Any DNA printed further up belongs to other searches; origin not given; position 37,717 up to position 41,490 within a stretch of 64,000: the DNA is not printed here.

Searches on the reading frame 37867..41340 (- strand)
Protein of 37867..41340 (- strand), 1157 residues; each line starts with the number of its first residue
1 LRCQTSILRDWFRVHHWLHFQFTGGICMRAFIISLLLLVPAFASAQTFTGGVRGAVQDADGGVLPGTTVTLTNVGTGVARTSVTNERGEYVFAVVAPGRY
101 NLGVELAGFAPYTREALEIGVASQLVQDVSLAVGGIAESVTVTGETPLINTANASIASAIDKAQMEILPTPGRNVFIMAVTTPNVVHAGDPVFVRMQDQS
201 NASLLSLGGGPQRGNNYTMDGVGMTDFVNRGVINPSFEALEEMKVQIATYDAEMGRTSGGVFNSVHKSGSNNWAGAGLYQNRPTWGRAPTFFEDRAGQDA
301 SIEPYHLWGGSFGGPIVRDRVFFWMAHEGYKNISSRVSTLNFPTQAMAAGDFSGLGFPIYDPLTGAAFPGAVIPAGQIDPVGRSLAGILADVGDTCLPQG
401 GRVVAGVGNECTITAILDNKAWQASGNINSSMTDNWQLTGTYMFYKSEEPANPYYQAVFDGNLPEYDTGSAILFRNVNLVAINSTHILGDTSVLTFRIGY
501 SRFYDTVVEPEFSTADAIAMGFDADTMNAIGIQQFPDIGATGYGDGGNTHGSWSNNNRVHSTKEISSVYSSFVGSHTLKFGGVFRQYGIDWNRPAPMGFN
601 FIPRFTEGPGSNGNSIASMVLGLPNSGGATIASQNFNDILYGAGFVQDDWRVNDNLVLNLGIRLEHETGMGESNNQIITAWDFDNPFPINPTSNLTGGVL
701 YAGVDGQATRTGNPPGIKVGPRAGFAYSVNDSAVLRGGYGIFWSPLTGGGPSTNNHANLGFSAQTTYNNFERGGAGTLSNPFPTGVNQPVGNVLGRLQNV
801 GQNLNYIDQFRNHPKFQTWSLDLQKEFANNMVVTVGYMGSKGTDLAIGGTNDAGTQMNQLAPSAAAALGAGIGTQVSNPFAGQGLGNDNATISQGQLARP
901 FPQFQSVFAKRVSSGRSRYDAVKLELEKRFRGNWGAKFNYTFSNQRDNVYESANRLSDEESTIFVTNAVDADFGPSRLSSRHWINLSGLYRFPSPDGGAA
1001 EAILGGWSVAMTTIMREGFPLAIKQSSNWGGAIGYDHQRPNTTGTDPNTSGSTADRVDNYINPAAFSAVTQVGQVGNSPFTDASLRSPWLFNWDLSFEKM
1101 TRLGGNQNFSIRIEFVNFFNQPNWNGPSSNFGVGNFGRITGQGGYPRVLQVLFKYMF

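Call 7: search_protein_families(library=pfam, proteins=[window:37867-41340:-], max_evalue=0.001)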
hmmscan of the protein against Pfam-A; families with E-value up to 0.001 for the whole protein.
window:37867-41340:- (1157 aa): 4 families
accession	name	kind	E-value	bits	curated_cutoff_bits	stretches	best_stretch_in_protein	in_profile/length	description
PF25183.1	OMP_b-brl_4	-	4.9e-154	515.3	30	1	266-1150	2-838/838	Outer membrane beta barrel domain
PF13620.12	CarboxypepD_reg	-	6.6e-16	58.9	32.3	1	52-131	2-81/82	Carboxypeptidase regulatory-like domain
PF17210.9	SdrD_B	-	1.5e-05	25.6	29.7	1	56-115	16-73/112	SdrD B-like domain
PF13715.12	CarbopepD_reg_2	-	0.00023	21.6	32.2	1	52-115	1-61/88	CarboxypepD_reg-like domain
